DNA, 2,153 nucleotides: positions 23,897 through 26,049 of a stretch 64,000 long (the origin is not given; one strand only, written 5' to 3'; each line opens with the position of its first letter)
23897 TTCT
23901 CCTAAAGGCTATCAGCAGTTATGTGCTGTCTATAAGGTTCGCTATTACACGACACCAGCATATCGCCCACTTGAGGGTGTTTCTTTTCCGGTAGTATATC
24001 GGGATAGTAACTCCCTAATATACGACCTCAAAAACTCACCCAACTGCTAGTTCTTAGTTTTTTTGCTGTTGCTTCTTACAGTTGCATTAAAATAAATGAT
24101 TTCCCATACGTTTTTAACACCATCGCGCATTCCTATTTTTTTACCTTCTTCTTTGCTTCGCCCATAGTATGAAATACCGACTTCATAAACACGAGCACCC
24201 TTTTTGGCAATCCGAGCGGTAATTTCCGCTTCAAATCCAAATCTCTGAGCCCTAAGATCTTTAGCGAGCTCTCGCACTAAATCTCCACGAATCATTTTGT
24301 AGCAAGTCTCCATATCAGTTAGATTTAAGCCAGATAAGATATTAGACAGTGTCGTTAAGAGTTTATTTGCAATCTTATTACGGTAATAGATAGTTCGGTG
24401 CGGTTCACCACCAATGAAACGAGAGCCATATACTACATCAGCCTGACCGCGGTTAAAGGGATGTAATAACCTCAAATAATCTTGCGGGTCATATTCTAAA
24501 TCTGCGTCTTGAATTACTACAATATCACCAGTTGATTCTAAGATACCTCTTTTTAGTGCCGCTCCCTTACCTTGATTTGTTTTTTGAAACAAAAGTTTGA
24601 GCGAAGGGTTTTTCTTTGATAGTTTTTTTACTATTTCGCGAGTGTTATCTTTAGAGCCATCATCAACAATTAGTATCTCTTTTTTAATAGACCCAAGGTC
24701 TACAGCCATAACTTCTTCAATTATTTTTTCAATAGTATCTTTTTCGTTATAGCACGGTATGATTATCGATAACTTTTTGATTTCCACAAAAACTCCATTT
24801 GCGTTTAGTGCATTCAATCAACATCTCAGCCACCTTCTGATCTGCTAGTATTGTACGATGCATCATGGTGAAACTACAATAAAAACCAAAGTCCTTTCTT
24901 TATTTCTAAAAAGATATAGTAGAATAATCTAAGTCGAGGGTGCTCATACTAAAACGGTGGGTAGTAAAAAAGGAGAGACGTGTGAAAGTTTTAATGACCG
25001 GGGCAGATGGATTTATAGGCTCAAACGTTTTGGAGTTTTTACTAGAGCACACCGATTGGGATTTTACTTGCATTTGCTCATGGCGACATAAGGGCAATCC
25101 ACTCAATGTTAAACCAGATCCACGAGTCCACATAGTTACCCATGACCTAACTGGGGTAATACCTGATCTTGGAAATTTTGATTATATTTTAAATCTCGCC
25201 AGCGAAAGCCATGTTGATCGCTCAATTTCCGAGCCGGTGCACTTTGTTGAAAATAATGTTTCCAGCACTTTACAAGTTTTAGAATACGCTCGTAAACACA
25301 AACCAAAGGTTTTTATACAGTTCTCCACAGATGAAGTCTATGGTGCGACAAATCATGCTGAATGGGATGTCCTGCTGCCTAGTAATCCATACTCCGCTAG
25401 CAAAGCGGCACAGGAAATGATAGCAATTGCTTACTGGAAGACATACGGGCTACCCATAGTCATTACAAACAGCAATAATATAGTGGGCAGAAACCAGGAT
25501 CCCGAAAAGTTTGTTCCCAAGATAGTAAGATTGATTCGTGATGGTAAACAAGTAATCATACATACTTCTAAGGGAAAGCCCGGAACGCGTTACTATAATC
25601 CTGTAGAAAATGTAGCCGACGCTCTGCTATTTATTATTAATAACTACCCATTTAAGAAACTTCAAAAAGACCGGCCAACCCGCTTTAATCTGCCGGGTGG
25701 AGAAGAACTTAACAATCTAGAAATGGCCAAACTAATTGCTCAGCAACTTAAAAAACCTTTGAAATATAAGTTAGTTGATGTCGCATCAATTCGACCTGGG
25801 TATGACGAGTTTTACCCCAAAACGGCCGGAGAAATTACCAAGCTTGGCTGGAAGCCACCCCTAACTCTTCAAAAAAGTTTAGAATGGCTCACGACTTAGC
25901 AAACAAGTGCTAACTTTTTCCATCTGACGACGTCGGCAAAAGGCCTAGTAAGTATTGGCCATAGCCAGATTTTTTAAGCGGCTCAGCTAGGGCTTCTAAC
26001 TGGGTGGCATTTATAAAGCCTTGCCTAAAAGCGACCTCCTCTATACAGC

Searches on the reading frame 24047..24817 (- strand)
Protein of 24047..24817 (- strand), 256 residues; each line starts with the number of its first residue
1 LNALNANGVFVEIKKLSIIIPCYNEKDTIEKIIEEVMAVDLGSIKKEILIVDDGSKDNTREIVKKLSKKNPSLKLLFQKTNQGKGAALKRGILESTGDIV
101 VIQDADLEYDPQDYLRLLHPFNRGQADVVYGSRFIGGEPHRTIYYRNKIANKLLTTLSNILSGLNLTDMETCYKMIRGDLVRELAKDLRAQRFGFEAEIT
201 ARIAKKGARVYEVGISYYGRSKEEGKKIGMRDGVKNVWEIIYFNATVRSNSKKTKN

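Call 56: search_protein_families(library=ncbifam, proteins=[window:24047-24817:-], max_evalue=0.00001)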
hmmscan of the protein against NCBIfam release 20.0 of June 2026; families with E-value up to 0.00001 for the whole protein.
window:24047-24817:- (256 aa): 22 families
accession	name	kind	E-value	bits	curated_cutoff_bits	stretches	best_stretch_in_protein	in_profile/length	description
TIGR04182.1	glyco_TIGR04182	equivalog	6.2e-33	114.4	325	1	16-241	2-215/293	S-layer glycoprotein N-glycosyltransferase AglJ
TIGR03937.1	PgaC_IcaA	equivalog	1.7e-23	83.2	422.3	1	12-114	43-143/407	poly-beta-1,6-N-acetyl-D-glucosamine synthase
NF047588.1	GlcsyltransPgfSStrep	equivalog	7.7e-21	74.6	500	1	15-181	2-164/308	glycosyltransferase PgfS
NF041391.1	DPhHxTase_Halo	equivalog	2.7e-19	69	375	1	22-223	3-189/213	dolichyl-phosphate hexose transferase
NF041875.1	EPS_EpsD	equivalog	5.2e-19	68.8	370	1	16-132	1-115/325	exopolysaccharide biosynthesis glycosyltransferase EpsD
NF007986.1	PRK10714.1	equivalog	9.9e-19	67.5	529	1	12-184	4-172/316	undecaprenyl-phosphate 4-deoxy-4-formamido-L-arabinose transferase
NF007482.0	PRK10073.1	equivalog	1.1e-18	67.4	423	1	13-129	5-118/334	glycosyltransferase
NF058614.1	PPMAGASynPpgS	equivalog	5e-17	62.1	370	1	18-227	4-208/226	polyprenyl-phospho-N-acetylgalactosaminyl synthase PpgS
NF010496.0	PRK13915.1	equivalog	5e-16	58.7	262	1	14-121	31-142/307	glucosyl-3-phosphoglycerate synthase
TIGR03111.1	glyc2_xrt_Gpos1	hypoth_equivalog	1.9e-15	56.6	363.95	1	11-122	46-157/439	TIGR03111 family XrtG-associated glycosyltransferase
TIGR04283.1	glyco_like_mftF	equivalog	4.4e-14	52.6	182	1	16-122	1-97/221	TIGR04283 family arsenosugar biosynthesis glycosyltransferase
NF047683.1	TeichurnBiosyTuaG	equivalog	1.7e-13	50.8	400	1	15-114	7-104/252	teichuronic acid biosynthesis protein TuaG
NF038302.1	EPS_HpsE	equivalog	7.4e-12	44.8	300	1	15-121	2-110/307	hormogonium polysaccharide biosynthesis glycosyltransferase HpsE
NF050050.1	ProtGlycPglI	equivalog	8e-11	41.9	500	1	14-128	2-115/306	GalNAc(5)-diNAcBac-PP-undecaprenol beta-1,3-glucosyltransferase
NF053739.1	GlytfEpsEBac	equivalog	4.1e-10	39.1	450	1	15-106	2-92/265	glycosyltransferase EpsE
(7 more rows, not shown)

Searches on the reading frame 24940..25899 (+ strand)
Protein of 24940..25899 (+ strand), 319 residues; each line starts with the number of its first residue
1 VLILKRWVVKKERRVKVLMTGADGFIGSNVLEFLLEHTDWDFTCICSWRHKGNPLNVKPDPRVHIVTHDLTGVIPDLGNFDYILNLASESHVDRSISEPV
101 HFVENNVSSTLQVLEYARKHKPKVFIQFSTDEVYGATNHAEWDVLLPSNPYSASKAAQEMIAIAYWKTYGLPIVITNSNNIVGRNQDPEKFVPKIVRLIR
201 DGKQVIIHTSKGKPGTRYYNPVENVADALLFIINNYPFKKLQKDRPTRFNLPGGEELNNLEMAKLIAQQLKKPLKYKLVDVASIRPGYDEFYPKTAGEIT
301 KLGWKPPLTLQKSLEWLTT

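Call 56: search_protein_families(library=ncbifam, proteins=[window:24940-25899:+], max_evalue=0.00001)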
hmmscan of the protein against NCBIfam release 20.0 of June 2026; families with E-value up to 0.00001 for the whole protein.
window:24940-25899:+ (319 aa): 15 families
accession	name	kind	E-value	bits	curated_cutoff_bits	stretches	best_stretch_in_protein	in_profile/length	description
TIGR01181.1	dTDP_gluc_dehyt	equivalog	2.9e-52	177.8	365.1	1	16-314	1-304/321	dTDP-glucose 4,6-dehydratase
NF007490.0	PRK10084.1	subfamily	2.2e-31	109.2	649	1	15-314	1-331/361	dTDP-glucose 4,6-dehydratase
NF007582.0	PRK10217.1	equivalog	1.3e-29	103.4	698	1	16-311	3-321/355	dTDP-glucose 4,6-dehydratase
TIGR04180.1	EDH_00030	hypoth_equivalog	1e-26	93.7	475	1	17-288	1-273/297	NAD-dependent 4,6-dehydratase LegB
TIGR01179.1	galE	equivalog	6.1e-17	61.4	262.3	1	16-186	1-181/332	UDP-glucose 4-epimerase GalE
TIGR02622.1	CDP_4_6_dhtase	equivalog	9.4e-16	57.9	278.45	1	81-316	79-325/352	CDP-glucose 4,6-dehydratase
NF008872.0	PRK11908.1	equivalog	1.7e-11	43.7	294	1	15-314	2-328/349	bifunctional UDP-4-keto-pentose/UDP-xylose synthase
NF011728.1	PRK15181.1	equivalog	4.6e-09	35.7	760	1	78-230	89-246/348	Vi polysaccharide biosynthesis UDP-N-acetylglucosaminuronic acid C-4 epimerase TviC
TIGR02197.1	heptose_epim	equivalog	7.9e-09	35.1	274.6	1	17-162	1-149/316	ADP-glyceromanno-heptose 6-epimerase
TIGR01746.1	Thioester-redct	subfamily_domain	6.7e-08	32.2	213.35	0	79-184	88-198/371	thioester reductase domain-containing protein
TIGR01472.1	gmd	equivalog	6.8e-08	32.1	415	1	82-173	80-177/342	GDP-mannose 4,6-dehydratase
NF007956.0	PRK10675.1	subfamily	1.3e-07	31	394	0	76-161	70-159/338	UDP-glucose 4-epimerase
TIGR01214.1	rmlD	equivalog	1.4e-07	30.9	224.05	1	16-209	1-177/285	dTDP-4-dehydrorhamnose reductase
TIGR03466.1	HpnA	hypoth_equivalog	8.1e-07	28.2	367.65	1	16-184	2-173/327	hopanoid-associated sugar epimerase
NF041293.1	G6PDh_Azf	equivalog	4.8e-06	26.2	400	0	16-181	4-182/252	NAD-dependent glucose-6-phosphate dehydrogenase Azf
